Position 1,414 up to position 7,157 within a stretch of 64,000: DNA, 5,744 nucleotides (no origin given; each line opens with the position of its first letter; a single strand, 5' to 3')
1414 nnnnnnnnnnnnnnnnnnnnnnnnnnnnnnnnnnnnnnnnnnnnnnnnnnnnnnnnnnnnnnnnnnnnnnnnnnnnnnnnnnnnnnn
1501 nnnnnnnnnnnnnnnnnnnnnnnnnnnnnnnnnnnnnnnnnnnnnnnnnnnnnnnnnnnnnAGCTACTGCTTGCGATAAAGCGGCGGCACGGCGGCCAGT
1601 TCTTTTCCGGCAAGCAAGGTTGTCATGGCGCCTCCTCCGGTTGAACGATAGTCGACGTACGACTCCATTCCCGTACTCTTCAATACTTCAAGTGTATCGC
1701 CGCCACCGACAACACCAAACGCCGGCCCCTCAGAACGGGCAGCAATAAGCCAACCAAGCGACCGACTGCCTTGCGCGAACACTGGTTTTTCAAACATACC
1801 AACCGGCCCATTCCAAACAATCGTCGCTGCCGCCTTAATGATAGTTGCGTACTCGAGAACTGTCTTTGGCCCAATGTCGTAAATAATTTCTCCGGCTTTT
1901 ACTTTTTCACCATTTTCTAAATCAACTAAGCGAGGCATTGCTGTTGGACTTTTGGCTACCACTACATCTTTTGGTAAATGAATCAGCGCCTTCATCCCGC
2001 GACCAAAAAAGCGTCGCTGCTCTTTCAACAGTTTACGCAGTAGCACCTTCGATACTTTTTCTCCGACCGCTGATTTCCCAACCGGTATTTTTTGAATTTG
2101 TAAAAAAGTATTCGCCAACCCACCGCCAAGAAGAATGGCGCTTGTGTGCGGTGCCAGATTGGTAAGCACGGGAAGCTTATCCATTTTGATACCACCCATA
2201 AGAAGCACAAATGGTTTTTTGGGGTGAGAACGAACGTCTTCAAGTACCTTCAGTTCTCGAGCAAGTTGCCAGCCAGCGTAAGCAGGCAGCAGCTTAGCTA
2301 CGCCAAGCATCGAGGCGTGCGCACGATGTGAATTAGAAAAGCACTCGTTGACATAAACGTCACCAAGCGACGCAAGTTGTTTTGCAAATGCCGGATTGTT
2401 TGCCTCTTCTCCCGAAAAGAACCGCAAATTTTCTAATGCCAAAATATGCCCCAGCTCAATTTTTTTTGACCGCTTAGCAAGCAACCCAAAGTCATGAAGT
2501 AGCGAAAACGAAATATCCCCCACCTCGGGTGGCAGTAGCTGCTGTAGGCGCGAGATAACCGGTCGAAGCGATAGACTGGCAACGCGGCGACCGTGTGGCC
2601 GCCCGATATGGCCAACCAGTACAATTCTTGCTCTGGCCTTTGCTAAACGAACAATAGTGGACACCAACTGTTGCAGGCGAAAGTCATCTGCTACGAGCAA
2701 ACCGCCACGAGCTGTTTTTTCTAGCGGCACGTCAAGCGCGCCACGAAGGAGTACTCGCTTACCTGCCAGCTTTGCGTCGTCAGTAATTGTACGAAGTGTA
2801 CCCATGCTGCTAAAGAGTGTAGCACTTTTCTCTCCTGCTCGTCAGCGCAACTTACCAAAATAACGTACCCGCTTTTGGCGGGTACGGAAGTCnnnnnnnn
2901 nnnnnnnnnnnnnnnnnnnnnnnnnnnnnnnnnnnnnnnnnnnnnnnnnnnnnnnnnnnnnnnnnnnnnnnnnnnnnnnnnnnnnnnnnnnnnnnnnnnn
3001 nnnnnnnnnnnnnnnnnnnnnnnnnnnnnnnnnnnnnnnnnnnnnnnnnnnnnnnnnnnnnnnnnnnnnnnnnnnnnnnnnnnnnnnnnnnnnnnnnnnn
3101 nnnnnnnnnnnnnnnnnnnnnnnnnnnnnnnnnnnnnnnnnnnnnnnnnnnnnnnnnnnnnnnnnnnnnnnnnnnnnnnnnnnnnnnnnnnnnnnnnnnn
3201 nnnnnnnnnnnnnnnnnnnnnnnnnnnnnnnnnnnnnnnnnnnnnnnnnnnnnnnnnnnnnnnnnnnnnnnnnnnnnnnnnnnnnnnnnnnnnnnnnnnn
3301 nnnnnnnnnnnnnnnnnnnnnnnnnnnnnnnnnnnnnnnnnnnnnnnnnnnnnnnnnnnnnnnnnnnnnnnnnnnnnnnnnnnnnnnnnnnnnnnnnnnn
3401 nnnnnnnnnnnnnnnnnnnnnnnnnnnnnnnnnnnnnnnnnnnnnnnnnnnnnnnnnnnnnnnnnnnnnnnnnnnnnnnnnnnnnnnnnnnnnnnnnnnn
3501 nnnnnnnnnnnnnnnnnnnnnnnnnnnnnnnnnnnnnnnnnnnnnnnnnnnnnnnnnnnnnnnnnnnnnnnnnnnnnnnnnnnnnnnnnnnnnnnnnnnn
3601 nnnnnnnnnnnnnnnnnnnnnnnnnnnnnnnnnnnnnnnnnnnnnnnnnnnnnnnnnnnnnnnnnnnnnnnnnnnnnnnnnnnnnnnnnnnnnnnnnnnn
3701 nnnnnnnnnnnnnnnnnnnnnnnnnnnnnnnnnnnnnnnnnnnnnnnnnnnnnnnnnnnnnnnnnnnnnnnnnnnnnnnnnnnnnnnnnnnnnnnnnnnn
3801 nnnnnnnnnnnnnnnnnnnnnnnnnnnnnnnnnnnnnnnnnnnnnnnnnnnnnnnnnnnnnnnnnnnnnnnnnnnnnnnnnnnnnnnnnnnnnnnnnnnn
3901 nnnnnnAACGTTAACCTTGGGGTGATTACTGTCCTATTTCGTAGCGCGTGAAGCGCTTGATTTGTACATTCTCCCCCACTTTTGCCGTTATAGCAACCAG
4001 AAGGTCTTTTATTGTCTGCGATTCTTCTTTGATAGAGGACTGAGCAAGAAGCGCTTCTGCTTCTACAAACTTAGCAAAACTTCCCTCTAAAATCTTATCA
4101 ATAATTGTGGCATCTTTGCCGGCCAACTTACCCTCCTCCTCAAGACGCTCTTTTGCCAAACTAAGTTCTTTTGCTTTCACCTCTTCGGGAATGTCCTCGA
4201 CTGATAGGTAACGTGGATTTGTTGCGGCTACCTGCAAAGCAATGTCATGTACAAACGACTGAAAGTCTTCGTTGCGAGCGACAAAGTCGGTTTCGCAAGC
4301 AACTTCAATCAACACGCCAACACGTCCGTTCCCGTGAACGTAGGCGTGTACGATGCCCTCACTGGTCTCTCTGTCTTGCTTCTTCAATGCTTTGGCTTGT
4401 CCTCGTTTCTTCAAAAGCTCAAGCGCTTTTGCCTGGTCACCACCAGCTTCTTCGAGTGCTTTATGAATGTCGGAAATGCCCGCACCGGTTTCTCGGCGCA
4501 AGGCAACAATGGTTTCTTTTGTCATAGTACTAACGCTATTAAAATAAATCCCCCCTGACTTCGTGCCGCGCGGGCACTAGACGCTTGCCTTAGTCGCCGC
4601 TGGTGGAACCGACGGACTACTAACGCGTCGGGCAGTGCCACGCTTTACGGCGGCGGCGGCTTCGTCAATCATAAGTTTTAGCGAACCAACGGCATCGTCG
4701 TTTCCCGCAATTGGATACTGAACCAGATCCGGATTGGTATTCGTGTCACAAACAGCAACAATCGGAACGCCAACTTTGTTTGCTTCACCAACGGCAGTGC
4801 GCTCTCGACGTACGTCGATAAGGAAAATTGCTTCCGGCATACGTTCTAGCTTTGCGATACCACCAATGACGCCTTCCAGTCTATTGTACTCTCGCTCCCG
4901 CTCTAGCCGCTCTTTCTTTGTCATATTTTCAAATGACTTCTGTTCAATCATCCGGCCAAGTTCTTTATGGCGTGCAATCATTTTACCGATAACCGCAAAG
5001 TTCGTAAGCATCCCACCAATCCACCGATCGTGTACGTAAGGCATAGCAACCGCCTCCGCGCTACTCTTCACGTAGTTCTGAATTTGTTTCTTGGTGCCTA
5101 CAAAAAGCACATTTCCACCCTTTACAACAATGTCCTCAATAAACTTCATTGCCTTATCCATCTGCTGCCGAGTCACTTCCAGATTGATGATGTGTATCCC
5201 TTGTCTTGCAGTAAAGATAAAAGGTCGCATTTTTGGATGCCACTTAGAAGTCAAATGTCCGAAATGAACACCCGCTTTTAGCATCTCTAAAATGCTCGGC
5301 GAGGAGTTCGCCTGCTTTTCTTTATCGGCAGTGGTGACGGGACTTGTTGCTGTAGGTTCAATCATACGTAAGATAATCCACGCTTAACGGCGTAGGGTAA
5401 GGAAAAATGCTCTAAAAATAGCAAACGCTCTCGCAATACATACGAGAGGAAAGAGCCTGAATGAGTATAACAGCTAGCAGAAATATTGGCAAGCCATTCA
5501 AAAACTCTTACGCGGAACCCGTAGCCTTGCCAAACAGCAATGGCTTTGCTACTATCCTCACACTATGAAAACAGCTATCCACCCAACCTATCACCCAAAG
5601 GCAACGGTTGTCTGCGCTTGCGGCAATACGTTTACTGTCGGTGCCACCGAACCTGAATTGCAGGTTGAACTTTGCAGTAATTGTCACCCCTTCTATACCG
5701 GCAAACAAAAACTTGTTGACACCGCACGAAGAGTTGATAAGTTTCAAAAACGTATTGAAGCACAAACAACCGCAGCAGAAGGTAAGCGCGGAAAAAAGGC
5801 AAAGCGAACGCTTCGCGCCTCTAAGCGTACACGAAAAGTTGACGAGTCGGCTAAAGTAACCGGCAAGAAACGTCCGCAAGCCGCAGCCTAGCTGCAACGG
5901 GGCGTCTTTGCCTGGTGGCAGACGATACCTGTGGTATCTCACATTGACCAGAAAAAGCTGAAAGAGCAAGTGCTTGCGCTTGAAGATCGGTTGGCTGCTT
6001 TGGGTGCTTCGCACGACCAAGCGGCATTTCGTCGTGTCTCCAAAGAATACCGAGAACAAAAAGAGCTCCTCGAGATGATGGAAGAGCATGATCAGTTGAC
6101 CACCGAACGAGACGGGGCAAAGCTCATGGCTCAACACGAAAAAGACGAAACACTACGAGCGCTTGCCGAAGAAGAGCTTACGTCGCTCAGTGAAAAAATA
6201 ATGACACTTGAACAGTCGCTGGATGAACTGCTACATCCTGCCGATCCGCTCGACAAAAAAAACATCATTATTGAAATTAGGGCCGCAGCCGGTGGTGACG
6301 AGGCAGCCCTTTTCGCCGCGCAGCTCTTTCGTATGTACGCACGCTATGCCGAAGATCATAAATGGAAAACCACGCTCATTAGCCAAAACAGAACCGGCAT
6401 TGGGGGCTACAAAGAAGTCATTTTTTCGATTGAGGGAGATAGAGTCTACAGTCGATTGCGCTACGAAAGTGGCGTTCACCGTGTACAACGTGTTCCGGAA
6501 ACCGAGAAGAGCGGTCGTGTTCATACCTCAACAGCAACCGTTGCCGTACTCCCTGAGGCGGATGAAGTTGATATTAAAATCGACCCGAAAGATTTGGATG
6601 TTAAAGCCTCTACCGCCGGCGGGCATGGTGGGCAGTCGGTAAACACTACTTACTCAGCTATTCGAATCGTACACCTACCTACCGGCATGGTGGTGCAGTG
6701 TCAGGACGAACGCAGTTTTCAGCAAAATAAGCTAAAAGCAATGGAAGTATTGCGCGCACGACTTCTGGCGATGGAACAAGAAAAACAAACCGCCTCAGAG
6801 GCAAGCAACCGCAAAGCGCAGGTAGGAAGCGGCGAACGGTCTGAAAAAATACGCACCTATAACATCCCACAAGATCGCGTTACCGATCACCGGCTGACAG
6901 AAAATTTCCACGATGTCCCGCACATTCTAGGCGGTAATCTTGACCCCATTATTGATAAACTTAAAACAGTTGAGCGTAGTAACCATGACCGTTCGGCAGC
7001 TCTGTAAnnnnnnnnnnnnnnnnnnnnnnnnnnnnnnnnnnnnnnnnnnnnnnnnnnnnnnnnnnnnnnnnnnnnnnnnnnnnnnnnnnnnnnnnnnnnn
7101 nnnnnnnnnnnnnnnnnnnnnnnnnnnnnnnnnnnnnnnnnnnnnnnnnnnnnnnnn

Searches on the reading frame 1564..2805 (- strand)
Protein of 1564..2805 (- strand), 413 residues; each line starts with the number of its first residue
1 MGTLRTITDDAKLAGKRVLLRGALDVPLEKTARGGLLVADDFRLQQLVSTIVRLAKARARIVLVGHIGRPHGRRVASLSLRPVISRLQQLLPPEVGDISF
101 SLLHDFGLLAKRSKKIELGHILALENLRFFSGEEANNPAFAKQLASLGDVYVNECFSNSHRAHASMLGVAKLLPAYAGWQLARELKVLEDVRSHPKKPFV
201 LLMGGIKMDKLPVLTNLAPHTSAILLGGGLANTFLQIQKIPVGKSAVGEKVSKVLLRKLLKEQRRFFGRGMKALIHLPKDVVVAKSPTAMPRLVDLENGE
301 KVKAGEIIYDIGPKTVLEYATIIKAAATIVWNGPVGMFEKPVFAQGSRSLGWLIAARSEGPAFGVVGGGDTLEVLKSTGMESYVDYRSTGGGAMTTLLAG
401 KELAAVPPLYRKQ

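Call 19: search_protein_families(library=pfam, proteins=[window:1564-2805:-], max_evalue=0.0001)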
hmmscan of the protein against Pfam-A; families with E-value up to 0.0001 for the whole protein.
window:1564-2805:- (413 aa): 1 family
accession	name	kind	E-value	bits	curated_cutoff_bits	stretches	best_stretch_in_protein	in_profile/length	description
PF00162.24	PGK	-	2e-101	340.2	27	1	9-401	2-379/379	Phosphoglycerate kinase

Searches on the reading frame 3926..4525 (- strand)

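Call 19: search_protein_families(library=pfam, proteins=[window:3926-4525:-], max_evalue=0.0001)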
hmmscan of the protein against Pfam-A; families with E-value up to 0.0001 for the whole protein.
window:3926-4525:- (199 aa): 1 family
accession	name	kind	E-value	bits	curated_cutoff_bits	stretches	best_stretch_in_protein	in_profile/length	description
PF00889.24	EF_TS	-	1e-30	107.3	27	1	53-199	76-204/204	Elongation factor TS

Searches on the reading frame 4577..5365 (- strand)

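Call 10: search_protein_families(library=ncbifam, proteins=[window:4577-5365:-], max_evalue=0.00001)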
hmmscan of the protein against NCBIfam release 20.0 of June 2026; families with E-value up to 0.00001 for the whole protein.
window:4577-5365:- (262 aa): 4 families
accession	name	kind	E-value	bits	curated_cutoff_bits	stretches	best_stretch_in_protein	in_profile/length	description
TIGR01011.1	rpsB_bact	equivalog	1.2e-81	273.3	76.3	1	24-244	3-223/225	30S ribosomal protein S2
NF051451.1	30S_S2_sunset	exception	1.5e-67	228.4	710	1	27-249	8-231/382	30S ribosomal protein S2, sunset domain variant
NF008966.0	PRK12311.1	equivalog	5.5e-66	223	526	1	25-248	8-230/334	30S ribosomal protein S2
TIGR01012.1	uS2_euk_arch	equivalog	4e-18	65.6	211.5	2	26-124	7-102/196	30S ribosomal protein S2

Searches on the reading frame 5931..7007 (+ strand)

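Call 10: search_protein_families(library=ncbifam, proteins=[window:5931-7007:+], max_evalue=0.00001)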
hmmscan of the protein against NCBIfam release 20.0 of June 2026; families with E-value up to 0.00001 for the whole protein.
window:5931-7007:+ (358 aa): 5 families
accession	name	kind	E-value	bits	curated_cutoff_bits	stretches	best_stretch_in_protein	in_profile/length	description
NF001859.2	PRK00591.1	equivalog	3.8e-137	457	400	1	9-349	3-343/347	peptide chain release factor 1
TIGR00019.1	prfA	equivalog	5e-136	453.3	423.25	1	8-352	11-354/361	peptide chain release factor 1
TIGR00020.2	prfB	exception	7.8e-78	262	370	1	3-343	13-350/353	peptide chain release factor 2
TIGR03072.1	release_prfH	equivalog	2.2e-21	76.3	166.65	1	113-310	2-195/200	peptide chain release factor H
NF006718.0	PRK09256.1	equivalog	2.9e-06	27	100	0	214-247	9-42/140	alternative ribosome rescue aminoacyl-tRNA hydrolase ArfB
